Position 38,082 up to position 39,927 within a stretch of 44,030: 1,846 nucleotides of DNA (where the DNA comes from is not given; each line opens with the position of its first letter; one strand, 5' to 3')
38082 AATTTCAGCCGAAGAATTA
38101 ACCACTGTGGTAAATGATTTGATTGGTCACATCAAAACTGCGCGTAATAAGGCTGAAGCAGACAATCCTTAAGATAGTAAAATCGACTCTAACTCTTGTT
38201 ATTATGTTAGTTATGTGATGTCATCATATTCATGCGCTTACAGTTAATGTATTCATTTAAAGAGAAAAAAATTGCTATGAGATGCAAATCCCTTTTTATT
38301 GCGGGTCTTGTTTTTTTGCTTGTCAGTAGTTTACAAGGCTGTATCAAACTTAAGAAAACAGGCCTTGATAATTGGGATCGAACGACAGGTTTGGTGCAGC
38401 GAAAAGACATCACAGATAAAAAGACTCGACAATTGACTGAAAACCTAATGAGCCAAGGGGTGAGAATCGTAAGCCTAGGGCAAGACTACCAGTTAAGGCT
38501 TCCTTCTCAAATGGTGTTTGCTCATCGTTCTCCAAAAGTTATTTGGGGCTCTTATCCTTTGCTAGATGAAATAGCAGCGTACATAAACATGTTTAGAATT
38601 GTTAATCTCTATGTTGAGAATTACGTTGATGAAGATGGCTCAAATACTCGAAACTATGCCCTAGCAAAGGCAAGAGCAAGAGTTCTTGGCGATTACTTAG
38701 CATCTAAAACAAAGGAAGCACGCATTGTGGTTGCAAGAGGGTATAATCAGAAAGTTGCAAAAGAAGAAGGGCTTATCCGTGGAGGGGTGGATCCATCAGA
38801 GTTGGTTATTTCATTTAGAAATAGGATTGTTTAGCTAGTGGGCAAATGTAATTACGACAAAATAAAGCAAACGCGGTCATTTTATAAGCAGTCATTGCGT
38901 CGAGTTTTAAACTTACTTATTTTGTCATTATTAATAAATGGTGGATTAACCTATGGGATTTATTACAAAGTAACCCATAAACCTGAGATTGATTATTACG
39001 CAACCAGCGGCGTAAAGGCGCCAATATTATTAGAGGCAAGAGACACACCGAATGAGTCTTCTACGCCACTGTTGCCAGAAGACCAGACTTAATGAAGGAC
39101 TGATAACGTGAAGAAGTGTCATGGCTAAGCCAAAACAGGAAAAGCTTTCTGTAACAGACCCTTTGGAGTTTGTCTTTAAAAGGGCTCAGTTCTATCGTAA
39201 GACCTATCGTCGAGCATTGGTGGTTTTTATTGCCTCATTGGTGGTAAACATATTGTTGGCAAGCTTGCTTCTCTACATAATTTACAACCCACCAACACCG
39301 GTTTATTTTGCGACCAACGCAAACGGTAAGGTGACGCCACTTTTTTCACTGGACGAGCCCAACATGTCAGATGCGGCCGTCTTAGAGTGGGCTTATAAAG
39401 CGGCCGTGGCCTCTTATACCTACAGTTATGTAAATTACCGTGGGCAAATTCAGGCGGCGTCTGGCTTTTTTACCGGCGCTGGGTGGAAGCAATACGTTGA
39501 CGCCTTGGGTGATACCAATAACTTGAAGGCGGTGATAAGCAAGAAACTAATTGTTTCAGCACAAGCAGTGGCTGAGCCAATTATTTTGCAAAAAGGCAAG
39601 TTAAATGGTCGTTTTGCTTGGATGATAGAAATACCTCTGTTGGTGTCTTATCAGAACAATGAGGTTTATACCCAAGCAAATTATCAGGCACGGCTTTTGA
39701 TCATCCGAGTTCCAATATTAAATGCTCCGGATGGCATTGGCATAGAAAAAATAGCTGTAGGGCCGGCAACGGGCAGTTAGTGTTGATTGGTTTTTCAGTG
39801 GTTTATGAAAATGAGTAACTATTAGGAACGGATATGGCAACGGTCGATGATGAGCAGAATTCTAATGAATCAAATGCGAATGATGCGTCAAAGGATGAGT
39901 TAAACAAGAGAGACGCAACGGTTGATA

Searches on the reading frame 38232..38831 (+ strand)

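Call 4: search_protein_families(library=pfam, proteins=[window:38232-38831:+], max_evalue=0.01)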
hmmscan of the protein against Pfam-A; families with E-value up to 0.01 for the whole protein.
window:38232-38831:+ (200 aa): 1 family
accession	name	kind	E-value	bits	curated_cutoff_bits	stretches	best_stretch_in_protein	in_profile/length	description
PF00691.25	OmpA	-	6.1e-06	26.9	27.2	1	96-178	2-88/98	OmpA family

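Call 5: search_protein_families(library=ncbifam, proteins=[window:38232-38831:+], max_evalue=0.01)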
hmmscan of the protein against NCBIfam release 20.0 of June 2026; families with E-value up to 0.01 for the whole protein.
window:38232-38831:+ (200 aa): 15 families
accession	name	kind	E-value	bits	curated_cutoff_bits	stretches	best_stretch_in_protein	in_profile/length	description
NF038223.1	IcmN_DotK_IVB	equivalog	5.4e-30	104.2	250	1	58-173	21-136/164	type IVB secretion system protein IcmN/DotK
NF053611.1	YiaD_Gzip_OmpA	equivalog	2.9e-13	50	175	1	61-173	71-183/206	YiaD family glycine zipper/OmpA-like lipoprotein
NF038224.1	OmpA_like_CmpA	equivalog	7.2e-12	45.4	300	1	61-185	79-204/233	C-OmpA-like family protein CmpA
NF053585.1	OMP_LP_YfiB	equivalog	8e-06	25.8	128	1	65-172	31-136/163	outer membrane lipoprotein YfiB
NF006285.1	PRK08457.1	equivalog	8.5e-06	25.7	250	1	56-176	86-214/253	flagellar motor protein MotB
NF033763.1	exchanger_TraB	exception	3e-05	22.2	700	1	91-173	391-474/522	outer membrane exchange protein TraB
TIGR03350.1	type_VI_ompA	equivalog_domain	3.7e-05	23.7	139.8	1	68-171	6-112/137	type VI secretion system protein TssL, long form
NF053612.1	anchor_PA1041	equivalog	0.00015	21.8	250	1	93-173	132-214/236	PA1041 family peptidoglycan-binding anchor lipoprotein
NF007804.1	PRK10510.1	equivalog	0.0002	20.8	307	1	64-170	84-190/219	OmpA family lipoprotein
TIGR03789.1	pdsO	hypoth_equivalog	0.00039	20.2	152.2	1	99-166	146-214/243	sortase-associated OmpA-like protein PdsO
NF047620.1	FlgprotMotYVib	equivalog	0.0015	18.3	400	1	106-179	175-251/271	flagellar protein MotY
TIGR02802.1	Pal_lipo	equivalog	0.0018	18.3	125.35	1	108-164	16-72/104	peptidoglycan-associated lipoprotein Pal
NF008071.1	PRK10808.1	equivalog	0.0032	16.9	277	1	128-173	269-314/358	porin OmpA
NF053613.1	OMP_toxin_LptF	equivalog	0.0039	16.9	400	1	111-174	160-223/256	lipotoxin F family OmpA-related lipoprotein LptF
NF045787.1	OmpABordt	equivalog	0.0049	16.6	200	0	110-176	103-171/194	outer membrane protein OmpA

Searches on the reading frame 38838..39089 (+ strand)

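Call 4: search_protein_families(library=pfam, proteins=[window:38838-39089:+], max_evalue=0.01)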
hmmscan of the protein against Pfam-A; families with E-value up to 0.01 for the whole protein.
window:38838-39089:+ (84 aa): 1 family
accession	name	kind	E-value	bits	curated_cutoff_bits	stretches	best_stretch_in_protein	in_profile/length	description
PF11393.14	T4BSS_DotI_IcmL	-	5.7e-05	23.1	27.7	1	27-78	1-52/180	Type-IV b secretion system, inner-membrane complex component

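Call 5: search_protein_families(library=ncbifam, proteins=[window:38838-39089:+], max_evalue=0.01)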
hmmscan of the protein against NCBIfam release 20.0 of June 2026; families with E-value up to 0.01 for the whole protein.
window:38838-39089:+ (84 aa): 2 families
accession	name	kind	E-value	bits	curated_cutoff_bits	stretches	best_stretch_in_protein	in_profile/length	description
NF038227.1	IcmM_DotJ_IVB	equivalog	7e-25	87.3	100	1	1-83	1-83/94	type IVB secretion system protein IcmM/DotJ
NF038072.1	IcmL_DotI_only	equivalog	3.3e-09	36.4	175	1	8-78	4-74/200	type IVB secretion system apparatus protein IcmL/DotI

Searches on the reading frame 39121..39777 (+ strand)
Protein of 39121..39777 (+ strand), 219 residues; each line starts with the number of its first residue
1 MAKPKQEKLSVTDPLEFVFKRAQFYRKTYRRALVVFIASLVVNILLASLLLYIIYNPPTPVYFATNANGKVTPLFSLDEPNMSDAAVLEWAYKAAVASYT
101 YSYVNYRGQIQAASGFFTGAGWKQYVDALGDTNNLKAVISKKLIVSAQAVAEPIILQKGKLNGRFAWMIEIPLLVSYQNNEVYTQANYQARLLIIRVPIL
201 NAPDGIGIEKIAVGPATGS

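Call 4: search_protein_families(library=pfam, proteins=[window:39121-39777:+], max_evalue=0.01)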
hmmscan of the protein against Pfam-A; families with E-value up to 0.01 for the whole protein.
window:39121-39777:+ (219 aa): 1 family
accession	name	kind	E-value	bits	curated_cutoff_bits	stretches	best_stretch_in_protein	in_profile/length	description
PF11393.14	T4BSS_DotI_IcmL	-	9.7e-50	169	27.7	1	37-211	2-176/180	Type-IV b secretion system, inner-membrane complex component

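Call 5: search_protein_families(library=ncbifam, proteins=[window:39121-39777:+], max_evalue=0.01)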
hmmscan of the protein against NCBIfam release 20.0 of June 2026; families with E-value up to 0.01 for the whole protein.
window:39121-39777:+ (219 aa): 3 families
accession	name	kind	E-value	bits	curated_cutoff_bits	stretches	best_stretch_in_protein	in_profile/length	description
NF038072.1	IcmL_DotI_only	equivalog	5e-66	221.9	175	1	15-212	2-199/200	type IVB secretion system apparatus protein IcmL/DotI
NF038227.1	IcmM_DotJ_IVB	equivalog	3.1e-12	46.7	100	1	20-89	11-80/94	type IVB secretion system protein IcmM/DotJ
NF047884.1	UdeprDiPSep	equivalog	0.003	17.5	250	1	24-67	66-108/188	undecaprenyl-diphosphatase SepP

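Call 7: find_homologous_proteins(query=window:39121-39777:+, max_evalue=0.00001)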
Query window:39121-39777:+ (219 aa): 24 proteins with E <= 0.00001 among 413 candidates.
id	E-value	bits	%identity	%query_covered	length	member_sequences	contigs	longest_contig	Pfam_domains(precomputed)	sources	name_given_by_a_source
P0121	1.7e-137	474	100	100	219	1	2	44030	PF11393.15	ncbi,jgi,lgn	jgi:intracellular multiplication protein IcmL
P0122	6.4e-116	403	86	98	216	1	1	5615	PF11393.15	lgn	-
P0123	6.5e-101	354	75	97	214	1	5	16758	PF11393.15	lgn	-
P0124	6.7e-74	266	57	94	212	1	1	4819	PF11393.15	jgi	jgi:intracellular multiplication protein IcmL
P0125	7.0e-74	266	57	94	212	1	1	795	PF11393.15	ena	-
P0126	1.4e-73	265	57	94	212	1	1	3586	PF11393.15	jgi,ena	-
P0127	1.9e-73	265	57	94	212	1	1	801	PF11393.15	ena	-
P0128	4.7e-73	263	57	94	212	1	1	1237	PF11393.15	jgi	-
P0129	2.6e-69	251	54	94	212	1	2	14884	PF11393.15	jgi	jgi:intracellular multiplication protein IcmL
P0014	6.6e-68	247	55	94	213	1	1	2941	PF11393.15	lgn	-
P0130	9.0e-68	246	53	94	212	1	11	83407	PF11393.15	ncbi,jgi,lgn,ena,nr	ncbi:MAG: type IV secretion protein DotI [Legionella sp. 40-6]|nr:type IVB secretion system apparatu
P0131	2.6e-67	245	53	94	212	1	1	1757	PF11393.15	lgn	-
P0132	3.6e-67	244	54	93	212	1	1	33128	PF11393.15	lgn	-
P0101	4.4e-67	244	54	94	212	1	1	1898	PF11393.15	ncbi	-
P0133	8.4e-67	243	52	94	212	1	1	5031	PF11393.15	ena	-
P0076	1.0e-66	243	54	94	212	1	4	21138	PF11393.15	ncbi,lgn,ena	-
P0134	1.9e-66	242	51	99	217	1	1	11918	PF11393.15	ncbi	-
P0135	6.2e-66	240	53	94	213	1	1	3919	PF11393.15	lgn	-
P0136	1.4e-65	239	53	93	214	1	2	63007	PF11393.15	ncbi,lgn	-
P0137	1.1e-64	236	53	94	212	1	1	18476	PF11393.15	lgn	-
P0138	3.8e-63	231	52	94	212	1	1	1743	PF11393.15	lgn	-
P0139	1.9e-62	229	51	94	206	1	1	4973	PF11393.15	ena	-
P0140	3.9e-58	215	48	93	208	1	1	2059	PF11393.15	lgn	-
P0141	2.1e-37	147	41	80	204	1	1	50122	PF11393.15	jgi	jgi:intracellular multiplication protein IcmL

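Call 21: find_encoding_contigs(protein=P0134, flank=8000, max_places=3)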
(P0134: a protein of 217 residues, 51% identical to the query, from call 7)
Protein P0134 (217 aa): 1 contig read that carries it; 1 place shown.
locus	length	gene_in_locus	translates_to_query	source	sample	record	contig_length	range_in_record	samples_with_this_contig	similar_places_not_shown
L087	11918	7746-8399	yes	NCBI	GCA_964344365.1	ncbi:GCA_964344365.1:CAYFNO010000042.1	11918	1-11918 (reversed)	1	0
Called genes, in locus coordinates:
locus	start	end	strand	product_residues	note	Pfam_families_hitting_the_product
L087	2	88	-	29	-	?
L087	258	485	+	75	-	-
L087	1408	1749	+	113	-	-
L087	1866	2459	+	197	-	PF09475:Dot_icm_IcmQ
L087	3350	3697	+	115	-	PF23127:DotM_C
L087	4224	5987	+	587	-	-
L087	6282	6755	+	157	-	PF00691:OmpA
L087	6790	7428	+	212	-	PF11393:T4BSS_DotI_IcmL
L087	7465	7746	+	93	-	-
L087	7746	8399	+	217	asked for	PF11393:T4BSS_DotI_IcmL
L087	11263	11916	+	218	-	?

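Call 22: find_encoding_contigs(protein=P0140, flank=8000, max_places=3)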
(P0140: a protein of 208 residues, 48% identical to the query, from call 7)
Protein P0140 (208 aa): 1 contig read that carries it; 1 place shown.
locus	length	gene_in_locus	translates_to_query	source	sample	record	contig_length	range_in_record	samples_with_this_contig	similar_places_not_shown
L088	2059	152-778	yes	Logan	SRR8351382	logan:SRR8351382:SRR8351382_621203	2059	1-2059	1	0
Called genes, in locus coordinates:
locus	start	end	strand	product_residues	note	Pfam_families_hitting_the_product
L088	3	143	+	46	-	?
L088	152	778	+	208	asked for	PF11393:T4BSS_DotI_IcmL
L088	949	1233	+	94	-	-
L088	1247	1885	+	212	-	PF11393:T4BSS_DotI_IcmL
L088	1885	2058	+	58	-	?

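Call 50: search_solved_structures(query=window:39121-39777:+, max_evalue=0.001)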
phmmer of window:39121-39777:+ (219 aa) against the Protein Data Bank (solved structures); distinct sequences matched with E-value up to 0.001: 3.
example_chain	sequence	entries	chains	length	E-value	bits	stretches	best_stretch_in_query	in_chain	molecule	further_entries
3wz4_A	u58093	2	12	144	1.6e-47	165.3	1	82-218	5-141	DotI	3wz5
5cnl_A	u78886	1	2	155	1.7e-08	37.8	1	85-189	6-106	IcmL-like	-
3wz3_A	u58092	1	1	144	1.6e-06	31.3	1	90-209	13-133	TraM protein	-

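Call 69: find_related_loci(query=A2, collection=metagenome_contigs, flank=3500)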
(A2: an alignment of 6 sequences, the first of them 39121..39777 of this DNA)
Query A2 (219 aa) in metagenome_contigs; peptide patterns used: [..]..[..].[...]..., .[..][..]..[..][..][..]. (x = any residue, [..] = any of these).
137 stretches matched a pattern; 61 encode a relative of the query (tblastn E <= 1e-3); 61 distinct loci.
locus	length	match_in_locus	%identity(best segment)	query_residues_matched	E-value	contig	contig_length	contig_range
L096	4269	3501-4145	55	4-218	4e-78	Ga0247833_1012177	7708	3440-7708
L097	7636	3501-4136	54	7-218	1e-76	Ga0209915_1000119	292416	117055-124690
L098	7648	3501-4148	51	3-218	2e-76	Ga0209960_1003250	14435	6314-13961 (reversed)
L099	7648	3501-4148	51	3-218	2e-76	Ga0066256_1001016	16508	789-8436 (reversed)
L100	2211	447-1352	54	7-218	2e-78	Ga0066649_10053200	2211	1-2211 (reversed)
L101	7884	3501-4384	53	7-218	7e-76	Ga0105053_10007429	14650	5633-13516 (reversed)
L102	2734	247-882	52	7-218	3e-77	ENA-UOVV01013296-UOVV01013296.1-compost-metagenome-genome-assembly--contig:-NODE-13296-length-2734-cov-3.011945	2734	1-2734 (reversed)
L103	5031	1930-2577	50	3-218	2e-75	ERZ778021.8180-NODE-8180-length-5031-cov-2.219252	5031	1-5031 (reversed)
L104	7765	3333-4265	52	6-218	5e-75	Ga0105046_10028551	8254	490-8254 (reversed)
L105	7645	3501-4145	53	6-219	2e-74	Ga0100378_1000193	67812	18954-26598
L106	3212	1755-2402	51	3-218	4e-75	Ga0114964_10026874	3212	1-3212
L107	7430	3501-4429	53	4-218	7e-75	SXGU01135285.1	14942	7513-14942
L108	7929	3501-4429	53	4-218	7e-75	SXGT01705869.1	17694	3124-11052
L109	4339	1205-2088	51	7-218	1e-74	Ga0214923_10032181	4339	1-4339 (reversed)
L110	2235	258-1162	53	7-218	3e-76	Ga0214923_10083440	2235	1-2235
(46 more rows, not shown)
